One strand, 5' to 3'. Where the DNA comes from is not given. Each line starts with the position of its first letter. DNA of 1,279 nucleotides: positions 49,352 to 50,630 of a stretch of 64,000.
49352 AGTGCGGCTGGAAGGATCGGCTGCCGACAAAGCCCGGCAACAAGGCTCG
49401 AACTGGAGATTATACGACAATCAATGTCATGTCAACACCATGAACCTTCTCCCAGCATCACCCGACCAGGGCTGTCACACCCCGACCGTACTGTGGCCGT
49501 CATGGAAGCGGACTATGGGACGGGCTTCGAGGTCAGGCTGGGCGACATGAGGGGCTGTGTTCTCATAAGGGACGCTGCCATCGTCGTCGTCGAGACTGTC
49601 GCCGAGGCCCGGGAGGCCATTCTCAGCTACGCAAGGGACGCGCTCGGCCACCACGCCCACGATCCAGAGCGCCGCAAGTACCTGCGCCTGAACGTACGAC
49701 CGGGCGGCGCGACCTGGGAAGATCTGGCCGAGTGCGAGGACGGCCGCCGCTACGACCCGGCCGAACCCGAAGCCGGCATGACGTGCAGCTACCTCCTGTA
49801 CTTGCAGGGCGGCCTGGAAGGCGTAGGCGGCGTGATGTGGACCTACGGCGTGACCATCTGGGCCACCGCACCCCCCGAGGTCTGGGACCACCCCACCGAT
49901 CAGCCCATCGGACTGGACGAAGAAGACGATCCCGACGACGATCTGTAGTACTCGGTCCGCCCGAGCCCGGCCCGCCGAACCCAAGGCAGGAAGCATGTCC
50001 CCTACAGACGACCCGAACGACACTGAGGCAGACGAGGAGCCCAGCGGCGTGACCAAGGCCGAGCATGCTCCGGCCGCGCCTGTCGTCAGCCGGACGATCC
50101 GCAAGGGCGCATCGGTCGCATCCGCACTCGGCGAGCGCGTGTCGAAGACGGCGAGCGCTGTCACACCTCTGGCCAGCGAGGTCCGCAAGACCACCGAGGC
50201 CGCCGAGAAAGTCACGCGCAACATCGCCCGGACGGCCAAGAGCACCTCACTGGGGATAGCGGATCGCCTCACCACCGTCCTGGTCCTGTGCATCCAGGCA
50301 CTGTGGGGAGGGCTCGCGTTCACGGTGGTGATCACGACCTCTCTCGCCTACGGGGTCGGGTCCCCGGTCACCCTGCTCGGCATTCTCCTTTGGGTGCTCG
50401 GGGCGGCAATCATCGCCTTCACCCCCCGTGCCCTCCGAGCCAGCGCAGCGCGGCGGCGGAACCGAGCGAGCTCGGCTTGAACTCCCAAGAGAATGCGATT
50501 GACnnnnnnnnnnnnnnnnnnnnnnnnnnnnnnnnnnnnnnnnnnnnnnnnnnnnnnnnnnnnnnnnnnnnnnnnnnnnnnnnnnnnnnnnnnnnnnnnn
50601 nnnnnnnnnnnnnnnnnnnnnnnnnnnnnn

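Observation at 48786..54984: Lower-GC island with an atypical McrBC-type module and three uncharacterised companion genes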

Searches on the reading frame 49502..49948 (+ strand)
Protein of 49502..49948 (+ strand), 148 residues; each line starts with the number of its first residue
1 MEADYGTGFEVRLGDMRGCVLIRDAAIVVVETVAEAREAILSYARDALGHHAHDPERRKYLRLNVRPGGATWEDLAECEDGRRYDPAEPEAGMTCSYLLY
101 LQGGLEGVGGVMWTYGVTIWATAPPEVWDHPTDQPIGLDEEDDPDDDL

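Call 11: find_homologous_proteins(query=window:49502-49948:+, max_evalue=0.001)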
Query window:49502-49948:+ (148 aa): 172 proteins with E <= 0.001 among 216 candidates; the best 120 are listed.
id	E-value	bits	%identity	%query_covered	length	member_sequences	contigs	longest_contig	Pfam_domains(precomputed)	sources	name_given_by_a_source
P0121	4.3e-87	308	93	93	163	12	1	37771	-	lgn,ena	-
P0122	1.0e-81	290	85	99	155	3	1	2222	-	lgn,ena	-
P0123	4.5e-81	288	85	100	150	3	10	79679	-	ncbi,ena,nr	ncbi:MAG: hypothetical protein F4110_13065 [Acidimicrobiaceae bacterium]|nr:hypothetical protein [Ac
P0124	1.5e-78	280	82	99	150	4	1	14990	-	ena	-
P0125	1.3e-74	267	86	90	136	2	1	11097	-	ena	-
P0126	3.8e-72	259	76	95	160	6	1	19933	-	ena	-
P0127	4.0e-72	259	77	99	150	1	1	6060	-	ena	-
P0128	2.7e-71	257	75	93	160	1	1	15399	-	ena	-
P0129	9.2e-71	255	72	100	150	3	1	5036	-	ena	-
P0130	9.7e-70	251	72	100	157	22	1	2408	-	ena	-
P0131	1.8e-69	251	71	93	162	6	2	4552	-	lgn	-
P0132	3.9e-69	249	85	83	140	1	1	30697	-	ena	-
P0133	2.8e-68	247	70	100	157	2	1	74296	-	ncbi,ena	-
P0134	6.5e-68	246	73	96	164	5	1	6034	-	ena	-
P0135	1.2e-67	245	73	96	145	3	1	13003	-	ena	-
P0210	2.8e-49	185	57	97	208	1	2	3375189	-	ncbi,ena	-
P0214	5.5e-49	184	57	100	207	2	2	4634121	-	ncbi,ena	-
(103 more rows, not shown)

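Call 14: find_encoding_contigs(protein=P0214, flank=9000, max_places=2)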
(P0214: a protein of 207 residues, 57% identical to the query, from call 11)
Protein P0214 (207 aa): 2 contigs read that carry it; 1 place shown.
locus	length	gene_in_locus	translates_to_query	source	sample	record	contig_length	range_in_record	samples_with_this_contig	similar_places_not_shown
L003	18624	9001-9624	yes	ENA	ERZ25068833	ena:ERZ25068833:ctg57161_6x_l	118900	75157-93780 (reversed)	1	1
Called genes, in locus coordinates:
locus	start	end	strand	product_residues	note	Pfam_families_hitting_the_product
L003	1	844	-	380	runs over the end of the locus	PF00953:Glycos_transf_4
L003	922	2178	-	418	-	PF00464:SHMT, PF01212:Beta_elim_lyase, PF00155:Aminotran_1_2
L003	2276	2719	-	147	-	PF02502:LacAB_rpiB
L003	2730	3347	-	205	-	PF01300:Sua5_yciO_yrdC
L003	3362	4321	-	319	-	-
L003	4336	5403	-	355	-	PF03462:PCRF, PF00472:RF-1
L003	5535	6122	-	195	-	PF20408:Abhydrolase_11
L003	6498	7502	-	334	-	PF00296:Bac_luciferase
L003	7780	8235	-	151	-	-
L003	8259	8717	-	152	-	-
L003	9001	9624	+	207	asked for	-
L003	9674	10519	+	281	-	-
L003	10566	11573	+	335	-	PF13191:AAA_16 (weak), PF13401:AAA_22, PF20720:nSTAND3 (weak), PF00004:AAA, PF07728:AAA_5, PF28529:McrB_lid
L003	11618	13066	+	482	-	PF10117:McrBC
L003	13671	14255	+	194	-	PF01425:Amidase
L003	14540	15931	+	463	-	PF02720:DUF222, PF01844:HNH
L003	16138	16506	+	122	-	PF13650:Asp_protease_2, PF13975:gag-asp_proteas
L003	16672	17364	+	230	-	PF01738:DLH, PF00326:Peptidase_S9 (faint)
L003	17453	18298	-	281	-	PF03976:PPK2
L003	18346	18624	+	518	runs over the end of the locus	PF01642:MM_CoA_mutase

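Call 15: find_encoding_contigs(protein=P0210, flank=9000, max_places=2)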
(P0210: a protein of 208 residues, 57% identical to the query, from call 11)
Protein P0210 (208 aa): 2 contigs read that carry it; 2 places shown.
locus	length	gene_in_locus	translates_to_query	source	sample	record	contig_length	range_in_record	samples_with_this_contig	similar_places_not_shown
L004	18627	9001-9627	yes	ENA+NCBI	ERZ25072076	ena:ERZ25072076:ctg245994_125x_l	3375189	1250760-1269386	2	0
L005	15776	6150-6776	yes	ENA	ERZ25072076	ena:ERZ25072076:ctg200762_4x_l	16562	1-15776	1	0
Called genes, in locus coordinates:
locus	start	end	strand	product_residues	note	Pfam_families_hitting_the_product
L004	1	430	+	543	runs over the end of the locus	PF00083:Sugar_tr (weak), PF07690:MFS_1, PF00083:Sugar_tr (weak)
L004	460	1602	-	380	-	PF00953:Glycos_transf_4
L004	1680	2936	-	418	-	PF00464:SHMT, PF01212:Beta_elim_lyase, PF00155:Aminotran_1_2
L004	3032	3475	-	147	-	PF02502:LacAB_rpiB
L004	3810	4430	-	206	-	PF01300:Sua5_yciO_yrdC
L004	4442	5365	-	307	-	PF17827:PrmC_N, PF10294:Methyltransf_16 (faint), PF00891:Methyltransf_2 (weak), PF05175:MTS, PF06325:PrmA (faint), PF13847:Methyltransf_31, PF08242:Methyltransf_12 (weak), PF13649:Methyltransf_25, +1 more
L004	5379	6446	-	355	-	PF03462:PCRF, PF00472:RF-1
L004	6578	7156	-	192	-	PF20408:Abhydrolase_11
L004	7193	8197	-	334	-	PF00296:Bac_luciferase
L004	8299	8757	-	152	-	-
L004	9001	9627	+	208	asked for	-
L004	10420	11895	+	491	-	PF01425:Amidase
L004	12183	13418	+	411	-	PF02720:DUF222, PF01844:HNH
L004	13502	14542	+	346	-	PF01548:DEDD_Tnp_IS110, PF02371:Transposase_20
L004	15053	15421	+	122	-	PF13650:Asp_protease_2, PF13975:gag-asp_proteas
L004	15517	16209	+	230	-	PF01738:DLH, PF00326:Peptidase_S9 (faint)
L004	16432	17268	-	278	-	PF03976:PPK2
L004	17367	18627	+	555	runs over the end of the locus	PF01642:MM_CoA_mutase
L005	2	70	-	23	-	?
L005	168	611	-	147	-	PF02502:LacAB_rpiB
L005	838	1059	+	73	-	-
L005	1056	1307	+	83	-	-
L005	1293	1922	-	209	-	PF01300:Sua5_yciO_yrdC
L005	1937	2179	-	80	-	-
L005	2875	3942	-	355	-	PF03462:PCRF, PF00472:RF-1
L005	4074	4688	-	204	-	PF20408:Abhydrolase_11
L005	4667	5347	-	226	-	PF00296:Bac_luciferase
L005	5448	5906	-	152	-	-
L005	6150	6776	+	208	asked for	-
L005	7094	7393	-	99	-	PF04029:2-ph_phosp (faint)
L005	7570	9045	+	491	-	PF01425:Amidase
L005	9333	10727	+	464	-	PF02720:DUF222, PF01844:HNH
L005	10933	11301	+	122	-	PF13650:Asp_protease_2, PF13975:gag-asp_proteas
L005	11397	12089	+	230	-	PF01738:DLH, PF00326:Peptidase_S9 (faint)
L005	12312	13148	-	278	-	PF03976:PPK2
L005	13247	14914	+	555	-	PF01642:MM_CoA_mutase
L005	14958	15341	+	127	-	PF02310:B12-binding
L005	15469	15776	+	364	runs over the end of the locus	?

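Call 17: find_related_loci(query=A1, collection=genome_contigs, flank=10000)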
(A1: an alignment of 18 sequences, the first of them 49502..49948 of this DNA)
Query A1 (148 aa) in genome_contigs; peptide patterns used: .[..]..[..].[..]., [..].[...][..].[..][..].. (x = any residue, [..] = any of these).
92 stretches matched a pattern; 22 encode a relative of the query (tblastn E <= 1e-3); 22 distinct loci.
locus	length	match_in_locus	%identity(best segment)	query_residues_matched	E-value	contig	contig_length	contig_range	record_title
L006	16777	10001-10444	85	1-148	1e-82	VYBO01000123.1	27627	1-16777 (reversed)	MAG: Acidimicrobiaceae bacterium isolate SB0673_bin_3 NODE_380_length_27627_cov_67.846620, whole genome shotgun sequence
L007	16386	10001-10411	88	1-137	6e-80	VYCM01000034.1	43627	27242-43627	MAG: Acidimicrobiaceae bacterium isolate SB0675_bin_16 NODE_387_length_43627_cov_58.912329, whole genome shotgun sequenc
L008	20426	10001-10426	84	7-148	9e-72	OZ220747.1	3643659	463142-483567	MAG: Acidimicrobiales bacterium isolate 24b51cff-2c1d-4890-b593-b7e190b4cd9e genome assembly, chromosome: 1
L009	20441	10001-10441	71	1-148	7e-70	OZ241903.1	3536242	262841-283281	MAG: Candidatus Aldehydirespirator sp. isolate d351f403-e454-448a-b302-ab11d97c6c0f genome assembly, chromosome: 1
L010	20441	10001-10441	71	1-148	2e-69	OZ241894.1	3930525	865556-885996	MAG: Candidatus Aldehydirespirator sp. isolate 59d5e5b9-c534-4d11-b37b-78d6acc4b690 genome assembly, chromosome: 1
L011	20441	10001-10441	70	1-148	3e-69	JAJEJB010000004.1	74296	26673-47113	MAG: Acidimicrobiia bacterium isolate p16x63bins.58 k141_430400, whole genome shotgun sequence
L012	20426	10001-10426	71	1-141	5e-65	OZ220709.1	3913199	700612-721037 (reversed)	MAG: Acidimicrobiales bacterium isolate 6b056a62-6b83-475f-8eea-6cb61c32e6fc genome assembly, chromosome: 1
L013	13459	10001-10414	70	1-139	5e-62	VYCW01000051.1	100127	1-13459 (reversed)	MAG: Acidimicrobiaceae bacterium isolate SB0675_bin_25 NODE_88_length_100127_cov_38.861610, whole genome shotgun sequenc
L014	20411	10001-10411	71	1-138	8e-67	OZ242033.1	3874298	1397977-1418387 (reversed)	MAG: Candidatus Aldehydirespirator sp. isolate 1ca34421-b87b-4a0f-9797-154be5b25c54 genome assembly, chromosome: 1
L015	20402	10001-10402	70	1-135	2e-60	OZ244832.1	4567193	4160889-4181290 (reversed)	MAG: Candidatus Aldehydirespirator sp. isolate 45bd059b-89eb-4db7-924e-096435c6defb genome assembly, chromosome: 1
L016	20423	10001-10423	70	1-142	1e-58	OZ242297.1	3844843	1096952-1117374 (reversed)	MAG: Acidimicrobiales bacterium isolate 386d1096-d7b5-410a-b4ac-dc0bb20c483d genome assembly, chromosome: 1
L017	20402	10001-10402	70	1-135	4e-63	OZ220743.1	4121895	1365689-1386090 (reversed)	MAG: Acidimicrobiales bacterium isolate dadfcd55-464f-4f03-9875-fa0eca1464b2 genome assembly, chromosome: 1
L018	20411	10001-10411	69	1-138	1e-54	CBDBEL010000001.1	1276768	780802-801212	MAG: Candidatus Aldehydirespirator sp. isolate 42010ebb-ea2b-4a2b-9d13-79554d05c50f genome assembly, contig: contig_1, w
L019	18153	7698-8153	59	1-148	1e-53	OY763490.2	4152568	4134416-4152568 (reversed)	MAG: Acidimicrobiales bacterium isolate e420a23f-e807-4b73-8760-6b68b197cd4b genome assembly, chromosome: 1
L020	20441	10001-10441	57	1-148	4e-52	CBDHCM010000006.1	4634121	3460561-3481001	MAG: Candidatus Aldehydirespirator sp. isolate 36171f10-6b1c-407a-8267-17b84cd7c53a genome assembly, contig: chromosome_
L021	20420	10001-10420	65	1-142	2e-51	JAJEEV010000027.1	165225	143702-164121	MAG: Acidimicrobiia bacterium isolate p16x34bins.51 k141_453380, whole genome shotgun sequence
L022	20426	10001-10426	64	6-148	2e-50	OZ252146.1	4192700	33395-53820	MAG: Candidatus Aldehydirespirator sp. isolate fd067d44-95a4-4330-b63d-26ca3bb23c52 genome assembly, chromosome: 1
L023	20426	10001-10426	61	6-148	6e-49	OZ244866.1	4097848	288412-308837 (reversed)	MAG: Candidatus Aldehydirespirator sp. isolate 5d9a7b39-b96f-476b-9b06-807c01473320 genome assembly, chromosome: 1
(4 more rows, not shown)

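Call 34: predict_structure(alignment_id=A2)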
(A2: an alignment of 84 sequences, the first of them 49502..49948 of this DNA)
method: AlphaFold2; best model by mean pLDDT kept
length: 148 residues; sequences in the alignment: 84
mean_pLDDT: 79.0   pTM: 0.74
mean pLDDT of the five models: 79.0, 78.7, 67.5, 66.1, 51.5
residues with pLDDT >= 90: 43; 70-90: 70; 50-70: 20; < 50: 15
segments of 3 or more residues with pLDDT < 50: 1-4, 138-148
pLDDT, mean of each block of 10 residues (from residue 1): 59 91 89 92 90 82 79 80 69 87 86 90 84 55 45
secondary structure, 60 per line:
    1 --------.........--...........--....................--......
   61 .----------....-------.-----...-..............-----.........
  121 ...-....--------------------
elements in order: E9-17 E20-30 H33-52 H55-60 H72-75 E93-106 E112-123 H125-128

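Call 37: fold_search(model_id=the predicted structure, library=pdb)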
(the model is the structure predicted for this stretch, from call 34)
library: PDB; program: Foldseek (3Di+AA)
matches with E <= 10: 343; with E <= 0.001: 0
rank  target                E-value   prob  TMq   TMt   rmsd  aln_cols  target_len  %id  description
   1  8hku_L45A             5.5e-01  0.18  0.29  0.37   7.2       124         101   10  Cryo-EM Structures and Translocation Mechanism of Crenarchaeota Ribosome (released 2023-08-16)
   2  6iz8_C                6.6e-01  0.06  0.17  0.12  14.7       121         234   16  Crystal Structure of TagF from Pseudomonas aeruginosa (released 2019-12-18)
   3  4bts_AJ               7.4e-01  0.04  0.15  0.19  15.3       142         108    8  THE CRYSTAL STRUCTURE OF THE EUKARYOTIC 40S RIBOSOMAL SUBUNIT IN COMPLEX WITH EIF1 AND EIF1A (released 2013-07-17)
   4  5ltq_N                8.4e-01  0.04  0.18  0.13  14.7       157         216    8  Structure of the Yellow Fluorescent Protein lanYFP from Branchiostoma lanceolatum at pH 7.5 (released 2016-12-07)
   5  6l7x                  8.4e-01  0.01  0.10  0.09  17.3       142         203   14  Crystal structure of Cet1 from Trypanosoma cruzi in complex with #951 ligand (released 2020-06-03)
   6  9fem                  1.0e+00  0.06  0.20  0.15  14.6       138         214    8  mNeonGreen - Directionality of Optical Properties of Fluorescent Proteins (released 2025-06-04)
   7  7y28_B                1.0e+00  0.04  0.17  0.08  15.6       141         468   12  Controlling fibrosis using compound with novel binding mode to prolyl-tRNA synthetase 1 (released 2023-07-05)
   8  5xij_C                1.1e+00  0.03  0.17  0.08  18.6       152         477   10  Crystal Structure of Toxoplasma gondii Prolyl-tRNA Synthetase (TgPRS) in complex with Inhibitor 9 (released 2018-03-07)
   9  5ltq_D                1.1e+00  0.04  0.19  0.14  14.7       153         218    7  Structure of the Yellow Fluorescent Protein lanYFP from Branchiostoma lanceolatum at pH 7.5 (released 2016-12-07)
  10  4hvf_A                1.1e+00  0.04  0.19  0.14  15.1       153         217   10  Crystal structure of green fluorescent protein lanGFP(Branchiostoma Lanceolatum) (released 2013-09-18)
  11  7ot1_A                1.1e+00  0.04  0.17  0.07  13.7       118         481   12  Human Prolyl-tRNA Synthetase in Complex with L-proline and Compound 3c (released 2021-07-28)
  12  7ztu                  1.2e+00  0.21  0.16  0.11   2.5        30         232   20  Crystal structure of the carotenoid-binding protein domain from silkworm Bombyx mori (BmCBP) in the apoform, D162L mutan (released 2022-10-26)
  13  5k8m_A                1.2e+00  0.02  0.13  0.06  17.9       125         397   14  Apo 5-nitroanthranilate aminohydrolase (released 2016-10-05)
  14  5k8p_A                1.2e+00  0.02  0.13  0.06  17.8       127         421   12  Zn2+/Tetrahedral intermediate-bound R289A 5-nitroanthranilate aminohydrolase (released 2016-10-05)
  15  5k8p_D                1.2e+00  0.02  0.13  0.06  17.8       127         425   12  Zn2+/Tetrahedral intermediate-bound R289A 5-nitroanthranilate aminohydrolase (released 2016-10-05)
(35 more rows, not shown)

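Call 50: search_protein_families(library=pfam, proteins=[P0214, L004:8299-8757:-], max_evalue=1)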
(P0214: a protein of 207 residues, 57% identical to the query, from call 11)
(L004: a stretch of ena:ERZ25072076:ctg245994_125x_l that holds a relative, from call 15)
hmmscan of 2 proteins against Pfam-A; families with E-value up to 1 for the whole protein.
P0214 (207 aa): 0 families

L004:8299-8757:- (152 aa): 0 families

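Call 54: search_protein_representatives(alignment_id=A2)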
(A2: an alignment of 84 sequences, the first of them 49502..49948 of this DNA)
Query: 84 sequences, 150 profile positions. Proteins with E-value up to 0.001 (for the whole library): 24; up to 1e-10: 19; up to 1e-30: 12. The best 24 are listed.
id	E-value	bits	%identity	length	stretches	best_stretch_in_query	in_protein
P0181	2.7e-72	257.5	-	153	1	1-149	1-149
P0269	1.8e-48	180.1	-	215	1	7-147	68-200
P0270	2.0e-46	173.5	-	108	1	41-146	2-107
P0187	3.6e-46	172.7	-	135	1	1-101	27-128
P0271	9.2e-45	168.1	-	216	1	8-139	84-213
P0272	4.5e-44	165.9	-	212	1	7-148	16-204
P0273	1.1e-41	158.1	-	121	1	4-101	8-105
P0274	5.9e-39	149.2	-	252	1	7-146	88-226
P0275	1.1e-38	148.3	-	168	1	8-143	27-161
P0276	1.8e-38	147.7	-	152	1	5-141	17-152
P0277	2.2e-34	134.4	-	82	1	1-82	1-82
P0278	9.6e-33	129.1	-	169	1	4-146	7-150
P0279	7.3e-29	116.5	-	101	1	52-143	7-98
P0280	2.9e-27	111.3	-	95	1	64-131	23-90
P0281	3.3e-24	101.4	-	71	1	92-148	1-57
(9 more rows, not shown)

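Call 65: find_related_loci(query=A2, collection=viral_contigs, flank=5000)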
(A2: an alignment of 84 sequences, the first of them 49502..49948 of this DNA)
Query A2 (148 aa) in viral_contigs; peptide patterns used: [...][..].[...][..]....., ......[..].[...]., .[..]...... (x = any residue, [..] = any of these).
45 stretches matched a pattern, but none encodes a relative of the query by tblastn (E <= 1e-3).

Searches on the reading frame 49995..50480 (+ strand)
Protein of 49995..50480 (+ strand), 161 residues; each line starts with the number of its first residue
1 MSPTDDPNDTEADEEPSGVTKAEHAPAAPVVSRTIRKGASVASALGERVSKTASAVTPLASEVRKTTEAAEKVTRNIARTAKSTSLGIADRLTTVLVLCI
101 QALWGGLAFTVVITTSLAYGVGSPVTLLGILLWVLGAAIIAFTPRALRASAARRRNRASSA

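Call 3: search_protein_families(library=pfam, proteins=[window:49995-50480:+], max_evalue=0.1)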
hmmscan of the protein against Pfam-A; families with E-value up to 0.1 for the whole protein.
window:49995-50480:+ (161 aa): 4 families
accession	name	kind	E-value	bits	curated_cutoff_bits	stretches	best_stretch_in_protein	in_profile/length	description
PF01864.22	CarS-like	-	0.0031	18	22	1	76-143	72-138/175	CDP-archaeol synthase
PF13301.11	DUF4079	-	0.075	13.7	31.4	1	53-144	17-106/141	Protein of unknown function (DUF4079)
PF15984.10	Collagen_mid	-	0.076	13.2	31.1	1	14-139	41-167/198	Bacterial collagen, middle region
PF04198.19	Sugar-bind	-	0.088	12.4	27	0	26-92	42-109/257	Putative sugar-binding domain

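Call 4: search_protein_families(library=padloc, proteins=[window:49995-50480:+], max_evalue=0.1)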
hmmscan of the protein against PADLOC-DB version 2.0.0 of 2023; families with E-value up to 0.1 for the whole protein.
window:49995-50480:+ (161 aa): 0 families

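Call 5: search_protein_families(library=ncbifam, proteins=[window:49995-50480:+], max_evalue=0.1)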
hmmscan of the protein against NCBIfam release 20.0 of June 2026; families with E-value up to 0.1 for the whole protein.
window:49995-50480:+ (161 aa): 0 families

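Call 12: find_homologous_proteins(query=window:49995-50480:+, max_evalue=0.001)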
Query window:49995-50480:+ (161 aa): 28 proteins with E <= 0.001 among 509 candidates.
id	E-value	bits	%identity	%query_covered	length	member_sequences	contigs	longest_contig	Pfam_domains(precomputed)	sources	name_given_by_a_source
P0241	2.3e-91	321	100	100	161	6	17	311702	-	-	-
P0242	4.8e-80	284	93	97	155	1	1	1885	-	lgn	-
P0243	3.6e-76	272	90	97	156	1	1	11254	-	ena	-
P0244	6.8e-76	271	86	100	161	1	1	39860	-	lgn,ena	-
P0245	8.4e-76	271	88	89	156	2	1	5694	-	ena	-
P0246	6.6e-75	268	88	89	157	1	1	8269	-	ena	-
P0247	1.5e-74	267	87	97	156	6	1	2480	-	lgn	-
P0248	2.6e-73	263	87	89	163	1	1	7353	-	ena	-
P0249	8.1e-73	261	85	89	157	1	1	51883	-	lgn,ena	-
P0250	3.1e-71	256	85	89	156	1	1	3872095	-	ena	-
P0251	1.0e-69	251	81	89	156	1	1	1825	-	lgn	-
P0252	1.1e-68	248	86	89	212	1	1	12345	-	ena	-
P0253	3.3e-67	243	80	89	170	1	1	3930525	-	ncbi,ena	-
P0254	1.1e-66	241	77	87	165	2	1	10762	-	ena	-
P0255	3.0e-64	233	64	97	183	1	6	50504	-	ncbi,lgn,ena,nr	ncbi:MAG: hypothetical protein OXH54_09465 [Acidimicrobiaceae bacterium]|nr:hypothetical protein [Ac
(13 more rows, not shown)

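Call 66: find_related_loci(query=window:49995-50480:+, collection=viral_contigs, flank=5000)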
Query window:49995-50480:+ (161 aa) in viral_contigs; peptide patterns used: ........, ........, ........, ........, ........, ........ (x = any residue, [..] = any of these).
30 stretches matched a pattern, but none encodes a relative of the query by tblastn (E <= 1e-3).
